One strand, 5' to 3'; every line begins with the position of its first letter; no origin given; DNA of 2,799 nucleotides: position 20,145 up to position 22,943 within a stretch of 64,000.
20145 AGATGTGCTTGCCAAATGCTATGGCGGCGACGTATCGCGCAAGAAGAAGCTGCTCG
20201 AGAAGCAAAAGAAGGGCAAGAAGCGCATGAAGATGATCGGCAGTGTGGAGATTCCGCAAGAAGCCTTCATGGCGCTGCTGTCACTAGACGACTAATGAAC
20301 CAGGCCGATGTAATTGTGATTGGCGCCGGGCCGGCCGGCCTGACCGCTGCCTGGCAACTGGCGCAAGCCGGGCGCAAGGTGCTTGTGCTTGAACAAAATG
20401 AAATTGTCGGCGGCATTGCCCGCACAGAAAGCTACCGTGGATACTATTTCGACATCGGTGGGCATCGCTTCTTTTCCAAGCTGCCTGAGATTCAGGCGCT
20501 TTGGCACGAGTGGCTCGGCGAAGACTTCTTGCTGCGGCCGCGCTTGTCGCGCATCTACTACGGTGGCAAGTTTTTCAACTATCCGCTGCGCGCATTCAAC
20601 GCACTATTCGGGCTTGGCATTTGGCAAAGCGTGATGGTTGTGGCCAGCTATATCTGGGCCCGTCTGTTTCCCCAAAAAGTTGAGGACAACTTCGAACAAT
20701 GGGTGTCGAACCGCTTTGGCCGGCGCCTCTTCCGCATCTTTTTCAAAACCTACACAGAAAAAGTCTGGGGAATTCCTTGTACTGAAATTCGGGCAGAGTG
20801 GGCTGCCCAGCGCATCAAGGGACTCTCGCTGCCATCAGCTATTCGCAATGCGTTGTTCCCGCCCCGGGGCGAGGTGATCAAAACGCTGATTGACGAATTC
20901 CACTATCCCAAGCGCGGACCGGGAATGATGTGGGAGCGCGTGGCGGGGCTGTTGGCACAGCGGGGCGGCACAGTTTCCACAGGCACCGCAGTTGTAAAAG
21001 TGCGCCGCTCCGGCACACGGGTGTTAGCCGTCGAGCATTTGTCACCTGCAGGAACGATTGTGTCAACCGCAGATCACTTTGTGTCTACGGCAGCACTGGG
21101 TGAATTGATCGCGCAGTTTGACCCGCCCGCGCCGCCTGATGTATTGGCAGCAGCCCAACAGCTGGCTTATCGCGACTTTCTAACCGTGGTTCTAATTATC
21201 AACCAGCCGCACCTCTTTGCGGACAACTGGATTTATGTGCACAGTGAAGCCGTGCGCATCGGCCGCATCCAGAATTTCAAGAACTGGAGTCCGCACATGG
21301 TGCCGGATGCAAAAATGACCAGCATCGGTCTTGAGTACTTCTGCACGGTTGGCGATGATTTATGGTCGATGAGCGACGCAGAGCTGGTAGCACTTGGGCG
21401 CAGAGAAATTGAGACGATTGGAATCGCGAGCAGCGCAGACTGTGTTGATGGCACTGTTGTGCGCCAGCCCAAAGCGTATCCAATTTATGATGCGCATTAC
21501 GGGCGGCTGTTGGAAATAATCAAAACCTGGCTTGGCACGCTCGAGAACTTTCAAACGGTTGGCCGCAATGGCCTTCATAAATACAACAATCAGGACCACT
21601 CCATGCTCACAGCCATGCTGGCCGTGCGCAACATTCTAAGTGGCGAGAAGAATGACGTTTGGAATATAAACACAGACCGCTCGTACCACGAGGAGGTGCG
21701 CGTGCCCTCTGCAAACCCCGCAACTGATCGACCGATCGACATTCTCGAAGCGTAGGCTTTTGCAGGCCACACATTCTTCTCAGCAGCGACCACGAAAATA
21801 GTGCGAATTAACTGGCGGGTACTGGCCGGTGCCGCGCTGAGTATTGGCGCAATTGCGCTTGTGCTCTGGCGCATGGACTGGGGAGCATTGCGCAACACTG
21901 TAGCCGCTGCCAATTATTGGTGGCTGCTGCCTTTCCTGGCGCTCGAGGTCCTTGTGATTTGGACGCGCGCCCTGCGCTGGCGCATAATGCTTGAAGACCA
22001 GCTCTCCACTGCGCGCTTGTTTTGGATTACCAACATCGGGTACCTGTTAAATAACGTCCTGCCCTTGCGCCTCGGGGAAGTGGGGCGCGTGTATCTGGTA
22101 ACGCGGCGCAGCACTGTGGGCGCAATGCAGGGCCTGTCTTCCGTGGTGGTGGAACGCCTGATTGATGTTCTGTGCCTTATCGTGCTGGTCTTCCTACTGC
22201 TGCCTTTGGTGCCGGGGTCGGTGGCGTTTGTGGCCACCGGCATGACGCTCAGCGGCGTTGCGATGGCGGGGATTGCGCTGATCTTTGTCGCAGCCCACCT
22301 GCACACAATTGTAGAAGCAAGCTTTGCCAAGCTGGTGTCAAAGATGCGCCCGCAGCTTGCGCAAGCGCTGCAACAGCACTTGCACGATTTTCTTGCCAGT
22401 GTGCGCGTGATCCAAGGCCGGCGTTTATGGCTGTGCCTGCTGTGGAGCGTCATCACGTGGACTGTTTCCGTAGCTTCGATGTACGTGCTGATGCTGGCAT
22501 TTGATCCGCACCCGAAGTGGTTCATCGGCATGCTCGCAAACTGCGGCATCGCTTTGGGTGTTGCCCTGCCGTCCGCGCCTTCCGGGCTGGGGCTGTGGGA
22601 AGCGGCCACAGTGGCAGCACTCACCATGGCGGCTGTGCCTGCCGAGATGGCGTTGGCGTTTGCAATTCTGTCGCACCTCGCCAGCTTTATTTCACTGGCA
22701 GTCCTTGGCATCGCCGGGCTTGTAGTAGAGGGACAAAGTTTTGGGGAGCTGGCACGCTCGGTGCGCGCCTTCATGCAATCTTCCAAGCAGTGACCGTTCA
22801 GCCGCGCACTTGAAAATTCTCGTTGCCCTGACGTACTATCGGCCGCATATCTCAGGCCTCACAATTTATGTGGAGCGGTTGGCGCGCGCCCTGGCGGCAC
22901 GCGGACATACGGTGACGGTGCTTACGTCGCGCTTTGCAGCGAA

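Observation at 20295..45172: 25-kb co-directional array with seven GT-C-like polytopic membrane proteins of unknown function behind a cytoplasmic sugar/lipid module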

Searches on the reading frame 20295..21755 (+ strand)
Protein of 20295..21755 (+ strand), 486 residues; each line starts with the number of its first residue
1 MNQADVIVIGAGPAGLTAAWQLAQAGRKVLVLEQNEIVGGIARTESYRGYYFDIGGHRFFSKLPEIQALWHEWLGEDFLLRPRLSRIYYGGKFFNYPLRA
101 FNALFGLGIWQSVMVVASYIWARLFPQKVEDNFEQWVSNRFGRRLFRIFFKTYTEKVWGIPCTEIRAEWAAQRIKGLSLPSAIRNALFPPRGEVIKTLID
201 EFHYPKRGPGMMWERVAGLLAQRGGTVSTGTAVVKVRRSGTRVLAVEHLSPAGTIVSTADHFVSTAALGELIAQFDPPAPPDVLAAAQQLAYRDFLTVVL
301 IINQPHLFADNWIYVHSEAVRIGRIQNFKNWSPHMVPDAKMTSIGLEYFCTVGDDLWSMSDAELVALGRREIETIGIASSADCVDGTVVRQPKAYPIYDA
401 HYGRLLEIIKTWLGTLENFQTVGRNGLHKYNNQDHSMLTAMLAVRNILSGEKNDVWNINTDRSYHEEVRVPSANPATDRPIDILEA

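Call 3: search_protein_families(library=pfam, proteins=[window:20295-21755:+], max_evalue=0.01)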
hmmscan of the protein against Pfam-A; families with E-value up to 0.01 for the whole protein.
window:20295-21755:+ (486 aa): 13 families
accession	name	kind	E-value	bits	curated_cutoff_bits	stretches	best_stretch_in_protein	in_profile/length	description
PF01593.30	Amino_oxidase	-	6.1e-25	88.8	19.8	1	14-382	2-370/443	Flavin containing amine oxidoreductase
PF13450.12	NAD_binding_8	-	8.6e-17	61.6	21.9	1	8-72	1-67/68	NAD(P)-binding Rossmann-like domain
PF01266.30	DAO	-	1.9e-13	51.1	27.9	1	5-39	1-35/353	FAD dependent oxidoreductase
PF12831.13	FAD_oxidored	-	1.2e-12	48.3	27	1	5-42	1-38/416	FAD dependent oxidoreductase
PF00890.30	FAD_binding_2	-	1.8e-08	34.5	20.4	1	5-40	1-36/414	FAD binding domain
PF01946.23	Thi4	-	1.1e-07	31.8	26.2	1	3-40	17-55/235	Thi4 family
PF03486.20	HI0933_like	-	1.4e-07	31.7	50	1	5-39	2-36/244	HI0933-like protein Rossmann domain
PF01134.28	GIDA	-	1.4e-06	28.1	22.1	1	5-35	1-31/391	Glucose inhibited division protein A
PF07992.20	Pyr_redox_2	-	1.9e-06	28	26.1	1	5-38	2-36/291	Pyridine nucleotide-disulphide oxidoreductase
PF13738.12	Pyr_redox_3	-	3.2e-06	27.1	30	1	7-41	1-36/305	Pyridine nucleotide-disulphide oxidoreductase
PF01494.25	FAD_binding_3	-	9.3e-06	25.5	22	1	4-35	2-33/349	FAD binding domain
PF05834.18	Lycopene_cycl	-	0.00056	19.5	23.4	1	5-36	1-34/380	Lycopene cyclase protein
PF01262.27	AlaDh_PNT_C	-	0.0063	16.4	23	1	2-36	27-61/214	Alanine dehydrogenase/PNT, C-terminal domain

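Call 4: search_protein_families(library=ncbifam, proteins=[window:20295-21755:+], max_evalue=0.01)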
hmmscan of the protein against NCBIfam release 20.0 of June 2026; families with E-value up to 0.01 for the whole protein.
window:20295-21755:+ (486 aa): 138 families (the best 25 are shown)
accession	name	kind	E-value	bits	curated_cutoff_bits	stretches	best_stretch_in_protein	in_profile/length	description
NF005548.0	PRK07208.1-4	equivalog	4.6e-211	701.6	389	1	2-480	2-483/488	hypothetical protein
NF005545.0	PRK07208.1-1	equivalog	3.6e-184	612.8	451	1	3-470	7-485/504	hypothetical protein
NF005546.0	PRK07208.1-2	equivalog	1.1e-150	502.7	418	2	78-467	111-524/527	hypothetical protein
NF005547.0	PRK07208.1-3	equivalog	5.9e-111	371.5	380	1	3-468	4-461/465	hypothetical protein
NF005549.0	PRK07208.1-5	equivalog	5.6e-105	351.8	587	2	79-467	113-533/534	hypothetical protein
NF005560.0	PRK07233.1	equivalog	8e-25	87.5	252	1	6-440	3-417/435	hypothetical protein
TIGR02734.1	crtI_fam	subfamily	9.7e-14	50.9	238.1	1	6-56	1-51/504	phytoene desaturase family protein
NF008841.0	PRK11883.1-1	equivalog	2.9e-13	49.5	517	1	3-97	3-102/453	protoporphyrinogen oxidase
NF058655.1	CrtID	equivalog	2.4e-12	46.5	640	1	6-59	1-54/478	bifunctional phytoene desaturase/3,4-desaturase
TIGR03467.1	HpnE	equivalog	6.5e-12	45.5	283.05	1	6-61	1-58/430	hydroxysqualene dehydroxylase HpnE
TIGR02733.1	desat_CrtD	equivalog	1.7e-11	43.5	549.7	1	4-56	2-54/492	C-3',4' desaturase CrtD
NF045637.1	carotdesatCrtDProt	equivalog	1.7e-09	36.8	580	1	6-55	1-50/485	1-hydroxycarotenoid 3,4-desaturase CrtD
TIGR02730.1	carot_isom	equivalog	2.1e-09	36.8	586.9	1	5-60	2-57/493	carotenoid isomerase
NF053556.1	prodigi_MAP_PigB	equivalog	2.6e-09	36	850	1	3-64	154-213/659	prodigiosin MAP biosynthesis oxidoreductase PigB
NF009410.0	PRK12771.1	subfamily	4.5e-09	35.4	516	1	6-43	141-178/566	NAD(P)-binding protein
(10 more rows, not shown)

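Call 46: search_solved_structures(query=window:20295-21752:+, max_evalue=0.001)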
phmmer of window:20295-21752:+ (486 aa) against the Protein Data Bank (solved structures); distinct sequences matched with E-value up to 0.001: 125 (the best 60 are shown).
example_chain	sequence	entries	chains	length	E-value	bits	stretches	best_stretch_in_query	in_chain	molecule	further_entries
4u8l_A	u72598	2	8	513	7.1e-26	94.1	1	4-341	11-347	UDP-galactopyranose mutase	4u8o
3uka_A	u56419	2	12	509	1e-25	93.5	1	4-340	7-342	UDP-galactopyranose mutase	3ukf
3ukl_A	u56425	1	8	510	1e-25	93.5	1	4-340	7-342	UDP-galactopyranose mutase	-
3ute_A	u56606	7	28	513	1e-25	93.5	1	4-341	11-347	UDP-galactopyranose mutase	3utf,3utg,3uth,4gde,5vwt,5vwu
3ukh_A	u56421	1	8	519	1.1e-25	93.4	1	4-340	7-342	UDP-galactopyranose mutase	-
4u8k_A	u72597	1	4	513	1.3e-25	93.2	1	4-341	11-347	UDP-galactopyranose mutase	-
3ukq_A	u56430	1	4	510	2.7e-25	92.2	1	4-340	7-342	UDP-galactopyranose mutase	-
3ukk_A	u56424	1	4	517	2.8e-25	92.1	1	4-340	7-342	UDP-galactopyranose mutase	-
3ukp_A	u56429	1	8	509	6.7e-25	90.9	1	4-340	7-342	UDP-galactopyranose mutase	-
4u8i_A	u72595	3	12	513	1.3e-24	89.9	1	4-341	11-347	UDP-galactopyranose mutase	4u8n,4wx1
4u8j_A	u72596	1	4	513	1.6e-24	89.6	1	4-341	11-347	UDP-galactopyranose mutase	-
4u8m_A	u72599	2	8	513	1.7e-24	89.6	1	4-340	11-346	UDP-galactopyranose mutase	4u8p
5hhf_A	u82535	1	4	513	2.5e-24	88.9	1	4-341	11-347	UDP-galactopyranose mutase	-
4dsg_A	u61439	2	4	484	1.2e-20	76.8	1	6-348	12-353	UDP-galactopyranose mutase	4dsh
1i8t_A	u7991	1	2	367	2.6e-11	46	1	5-167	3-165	UDP-GALACTOPYRANOSE MUTASE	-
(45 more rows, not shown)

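Call 66: search_solved_structures(query=window:20295-21752:+, max_evalue=1e-24, show_alignments=1)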
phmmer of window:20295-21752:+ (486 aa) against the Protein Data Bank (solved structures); distinct sequences matched with E-value up to 1e-24: 9.
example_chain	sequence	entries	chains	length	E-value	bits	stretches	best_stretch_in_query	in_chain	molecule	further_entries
4u8l_A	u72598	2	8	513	7.1e-26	94.1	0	4-341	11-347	UDP-galactopyranose mutase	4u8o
3uka_A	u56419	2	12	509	1e-25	93.5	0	4-340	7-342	UDP-galactopyranose mutase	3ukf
3ukl_A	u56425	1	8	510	1e-25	93.5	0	4-340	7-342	UDP-galactopyranose mutase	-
3ute_A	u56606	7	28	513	1e-25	93.5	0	4-341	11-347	UDP-galactopyranose mutase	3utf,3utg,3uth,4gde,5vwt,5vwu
3ukh_A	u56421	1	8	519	1.1e-25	93.4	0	4-340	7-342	UDP-galactopyranose mutase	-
4u8k_A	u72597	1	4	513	1.3e-25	93.2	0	4-341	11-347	UDP-galactopyranose mutase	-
3ukq_A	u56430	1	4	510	2.7e-25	92.2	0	4-340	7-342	UDP-galactopyranose mutase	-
3ukk_A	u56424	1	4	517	2.8e-25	92.1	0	4-340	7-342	UDP-galactopyranose mutase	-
3ukp_A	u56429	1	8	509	6.7e-25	90.9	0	4-340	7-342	UDP-galactopyranose mutase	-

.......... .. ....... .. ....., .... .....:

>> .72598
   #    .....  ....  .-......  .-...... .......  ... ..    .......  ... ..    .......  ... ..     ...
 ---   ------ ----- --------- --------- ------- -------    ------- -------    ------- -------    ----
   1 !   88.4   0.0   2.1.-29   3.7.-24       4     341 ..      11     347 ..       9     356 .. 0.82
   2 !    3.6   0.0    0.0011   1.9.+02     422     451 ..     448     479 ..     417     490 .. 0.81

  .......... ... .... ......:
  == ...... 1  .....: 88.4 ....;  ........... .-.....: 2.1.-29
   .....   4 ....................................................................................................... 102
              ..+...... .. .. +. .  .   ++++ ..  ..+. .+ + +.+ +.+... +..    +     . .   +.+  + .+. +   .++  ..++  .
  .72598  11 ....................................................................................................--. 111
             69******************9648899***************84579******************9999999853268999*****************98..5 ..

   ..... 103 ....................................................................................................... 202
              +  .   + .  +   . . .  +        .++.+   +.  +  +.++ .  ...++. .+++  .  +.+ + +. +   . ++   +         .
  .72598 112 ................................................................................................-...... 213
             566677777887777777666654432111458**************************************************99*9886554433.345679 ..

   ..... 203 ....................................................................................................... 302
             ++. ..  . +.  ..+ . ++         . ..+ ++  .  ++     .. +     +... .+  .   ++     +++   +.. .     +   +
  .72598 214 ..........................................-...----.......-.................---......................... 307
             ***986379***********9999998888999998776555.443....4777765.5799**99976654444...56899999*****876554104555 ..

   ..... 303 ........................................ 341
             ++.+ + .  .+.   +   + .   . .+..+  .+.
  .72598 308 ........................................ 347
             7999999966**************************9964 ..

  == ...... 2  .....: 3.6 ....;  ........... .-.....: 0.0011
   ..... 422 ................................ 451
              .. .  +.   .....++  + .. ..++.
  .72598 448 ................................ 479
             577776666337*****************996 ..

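Call 87: find_homologous_proteins(query=window:20295-21752:+, max_evalue=1e-20)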
Query window:20295-21752:+ (486 aa): 8000 proteins with E <= 1e-20 among 8000 candidates; the best 120 are listed.
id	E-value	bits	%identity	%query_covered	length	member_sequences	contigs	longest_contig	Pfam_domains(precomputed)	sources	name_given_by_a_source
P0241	0.0e+0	1123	99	100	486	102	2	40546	PF01946.24,PF01266.31,PF01593.31,PF13450.13,PF00890.31,PF07992.21,PF13738.13,PF03486.21,PF01134.29,PF01494.26,PF12831.14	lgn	-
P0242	3.7e-292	987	86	100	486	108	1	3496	PF01946.24,PF01266.31,PF01593.31,PF13450.13,PF00890.31,PF07992.21,PF13738.13,PF03486.21,PF01134.29,PF12831.14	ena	-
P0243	2.1e-232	790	68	100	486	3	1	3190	PF01946.24,PF01266.31,PF01593.31,PF13450.13,PF00890.31,PF07992.21,PF00070.34,PF03486.21,PF01134.29,PF01494.26,PF12831.14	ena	-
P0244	1.7e-228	777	68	99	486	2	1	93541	PF01946.24,PF01266.31,PF01593.31,PF13450.13,PF00890.31,PF07992.21,PF03486.21,PF01494.26,PF12831.14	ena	-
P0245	9.7e-226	768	68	100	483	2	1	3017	PF01266.31,PF01593.31,PF13450.13,PF00890.31,PF01494.26,PF12831.14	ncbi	ncbi:MAG: NAD(P)/FAD-dependent oxidoreductase, partial [Anaerolineales bacterium]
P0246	2.0e-222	757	65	100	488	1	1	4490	PF01946.24,PF01266.31,PF01593.31,PF13450.13,PF01494.26,PF12831.14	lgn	-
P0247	1.1e-220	752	67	100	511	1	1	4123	PF01946.24,PF01266.31,PF01593.31,PF13450.13,PF00890.31,PF01494.26,PF12831.14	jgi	jgi:protoporphyrinogen oxidase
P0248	6.1e-220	749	65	100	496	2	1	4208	PF01946.24,PF01266.31,PF01593.31,PF13450.13,PF00890.31,PF13738.13,PF01494.26,PF12831.14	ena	-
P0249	1.5e-219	748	65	99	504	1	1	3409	PF01946.24,PF01266.31,PF01593.31,PF13450.13,PF00890.31,PF07992.21,PF03486.21,PF01494.26,PF12831.14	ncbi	-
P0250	2.7e-219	747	65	100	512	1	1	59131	PF01593.31,PF13450.13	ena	-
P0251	1.8e-218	744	69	99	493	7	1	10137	PF01946.24,PF01266.31,PF01593.31,PF13450.13,PF00890.31,PF07992.21,PF03486.21,PF01494.26,PF12831.14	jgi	jgi:protoporphyrinogen oxidase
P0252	7.5e-218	742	66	99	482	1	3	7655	PF01593.31,PF13450.13,PF01494.26,PF12831.14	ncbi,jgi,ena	-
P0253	8.4e-218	742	66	99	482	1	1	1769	PF01593.31,PF13450.13,PF01494.26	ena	-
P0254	3.9e-217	740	65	99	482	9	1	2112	PF01593.31,PF13450.13,PF00890.31,PF01494.26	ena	-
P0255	4.3e-217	740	67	99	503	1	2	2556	PF01946.24,PF01266.31,PF01593.31,PF13450.13,PF00890.31,PF01494.26,PF12831.14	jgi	jgi:protoporphyrinogen oxidase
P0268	1.3e-213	728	66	99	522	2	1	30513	PF01946.24,PF01266.31,PF01593.31,PF13450.13,PF00890.31,PF07992.21,PF03486.21,PF01494.26,PF12831.14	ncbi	ncbi:MAG: NAD(P)/FAD-dependent oxidoreductase [Vicinamibacteraceae bacterium]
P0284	2.1e-209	714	62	99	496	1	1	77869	PF01946.24,PF01266.31,PF01593.31,PF13450.13,PF00890.31,PF07992.21,PF13454.13,PF01494.26,PF12831.14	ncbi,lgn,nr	ncbi:MAG: NAD(P)/FAD-dependent oxidoreductase [Chloroflexi bacterium]|nr:NAD(P)/FAD-dependent oxidor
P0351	1.7e-198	678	60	98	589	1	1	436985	PF01266.31,PF01593.31,PF13450.13,PF00890.31,PF12831.14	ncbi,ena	-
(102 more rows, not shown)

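Call 88: find_encoding_contigs(protein=P0268, flank=7000, max_places=1)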
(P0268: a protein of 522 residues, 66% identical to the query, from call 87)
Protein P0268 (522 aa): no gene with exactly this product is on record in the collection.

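Call 89: find_encoding_contigs(protein=P0351, flank=7000, max_places=1)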
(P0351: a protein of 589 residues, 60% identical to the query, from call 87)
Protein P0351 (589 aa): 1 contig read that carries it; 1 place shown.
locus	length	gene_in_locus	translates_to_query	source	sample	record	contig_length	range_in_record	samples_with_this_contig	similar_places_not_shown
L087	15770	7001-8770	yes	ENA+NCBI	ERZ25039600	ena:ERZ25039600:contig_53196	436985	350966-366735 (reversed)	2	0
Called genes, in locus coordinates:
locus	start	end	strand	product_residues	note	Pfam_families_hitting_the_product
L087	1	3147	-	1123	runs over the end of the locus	-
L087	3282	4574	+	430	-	PF02310:B12-binding, PF04055:Radical_SAM, PF13282:DUF4070 (weak)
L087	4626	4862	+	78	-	-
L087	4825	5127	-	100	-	-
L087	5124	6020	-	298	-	PF13231:PMT_2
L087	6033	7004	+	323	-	PF00535:Glycos_transf_2, PF10111:Glyco_tranf_2_2, PF13641:Glyco_tranf_2_3, PF13506:Glyco_transf_21, PF13632:Glyco_trans_2_3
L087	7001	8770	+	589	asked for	PF00890:FAD_binding_2 (weak), PF01266:DAO (weak), PF01593:Amino_oxidase, PF12831:FAD_oxidored (weak), PF13450:NAD_binding_8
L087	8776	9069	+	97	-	-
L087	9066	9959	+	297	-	PF00535:Glycos_transf_2 (weak)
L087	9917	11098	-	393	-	PF13439:Glyco_transf_4, PF20706:GT4-conflict, PF00534:Glycos_transf_1, PF13692:Glyco_trans_1_4, PF13524:Glyco_trans_1_2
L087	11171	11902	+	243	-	PF13489:Methyltransf_23, PF07021:MetW (weak), PF08241:Methyltransf_11 (weak), PF08242:Methyltransf_12 (weak)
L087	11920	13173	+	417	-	PF13439:Glyco_transf_4, PF13579:Glyco_trans_4_4, PF00534:Glycos_transf_1, PF13692:Glyco_trans_1_4, PF13524:Glyco_trans_1_2 (faint)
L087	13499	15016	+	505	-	PF00067:p450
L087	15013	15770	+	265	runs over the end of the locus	PF01522:Polysacc_deac_1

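Call 90: find_encoding_contigs(protein=P0284, flank=7000, max_places=1)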
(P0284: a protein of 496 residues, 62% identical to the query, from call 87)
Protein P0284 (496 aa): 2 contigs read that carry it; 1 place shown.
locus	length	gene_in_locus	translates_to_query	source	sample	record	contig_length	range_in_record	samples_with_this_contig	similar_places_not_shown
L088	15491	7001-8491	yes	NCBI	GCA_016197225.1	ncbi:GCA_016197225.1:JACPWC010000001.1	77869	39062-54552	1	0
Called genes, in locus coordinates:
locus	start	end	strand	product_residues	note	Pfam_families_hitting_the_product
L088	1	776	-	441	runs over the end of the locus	PF02881:SRP54_N, PF13401:AAA_22 (weak), PF00448:SRP54, PF01656:CbiA, PF02978:SRP_SPB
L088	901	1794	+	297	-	PF00657:Lipase_GDSL, PF13472:Lipase_GDSL_2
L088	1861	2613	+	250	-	PF19842:YqeC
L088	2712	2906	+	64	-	PF04024:PspC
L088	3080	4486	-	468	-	-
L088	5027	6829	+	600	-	PF00009:GTP_EFTU, PF14492:EFG_III (faint), PF03144:GTP_EFTU_D2 (weak), PF00679:EFG_C, PF06421:LepA_C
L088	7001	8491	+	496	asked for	PF00890:FAD_binding_2 (weak), PF01266:DAO, PF01494:FAD_binding_3 (weak), PF01946:Thi4 (weak), PF07992:Pyr_redox_2 (weak), PF12831:FAD_oxidored (weak), PF01593:Amino_oxidase, PF13450:NAD_binding_8, +1 more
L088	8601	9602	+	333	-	PF03706:LPG_synthase_TM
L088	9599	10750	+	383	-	PF20706:GT4-conflict (faint), PF13439:Glyco_transf_4, PF13579:Glyco_trans_4_4, PF00534:Glycos_transf_1, PF13692:Glyco_trans_1_4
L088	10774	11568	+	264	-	PF13489:Methyltransf_23, PF08241:Methyltransf_11, PF08242:Methyltransf_12 (weak), PF13649:Methyltransf_25, PF13847:Methyltransf_31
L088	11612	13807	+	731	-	PF13231:PMT_2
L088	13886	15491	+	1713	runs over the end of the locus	PF02366:PMT, PF13231:PMT_2, PF10060:DUF2298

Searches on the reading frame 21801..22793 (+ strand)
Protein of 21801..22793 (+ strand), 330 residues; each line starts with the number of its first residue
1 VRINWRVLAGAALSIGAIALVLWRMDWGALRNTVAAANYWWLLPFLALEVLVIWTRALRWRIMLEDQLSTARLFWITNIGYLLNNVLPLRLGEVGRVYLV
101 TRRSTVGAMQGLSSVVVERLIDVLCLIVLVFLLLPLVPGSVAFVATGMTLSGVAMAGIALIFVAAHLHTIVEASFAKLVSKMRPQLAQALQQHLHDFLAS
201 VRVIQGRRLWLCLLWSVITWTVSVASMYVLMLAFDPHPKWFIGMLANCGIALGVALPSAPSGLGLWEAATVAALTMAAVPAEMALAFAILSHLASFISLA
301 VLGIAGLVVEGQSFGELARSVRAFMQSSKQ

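Call 3: search_protein_families(library=pfam, proteins=[window:21801-22793:+], max_evalue=0.01)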
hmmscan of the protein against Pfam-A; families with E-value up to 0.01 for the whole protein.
window:21801-22793:+ (330 aa): 1 family
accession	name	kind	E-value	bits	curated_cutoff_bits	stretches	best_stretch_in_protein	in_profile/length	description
PF03706.18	LPG_synthase_TM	-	3.5e-51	174.9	33.4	1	7-303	1-302/302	Lysylphosphatidylglycerol synthase TM region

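Call 4: search_protein_families(library=ncbifam, proteins=[window:21801-22793:+], max_evalue=0.01)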
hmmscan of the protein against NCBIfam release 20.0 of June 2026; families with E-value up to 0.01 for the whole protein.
window:21801-22793:+ (330 aa): 1 family
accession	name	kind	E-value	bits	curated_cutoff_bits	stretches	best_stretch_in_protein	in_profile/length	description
TIGR00374.1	TIGR00374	subfamily_domain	4.9e-32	111.6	43.2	1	12-307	2-310/323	flippase-like domain-containing protein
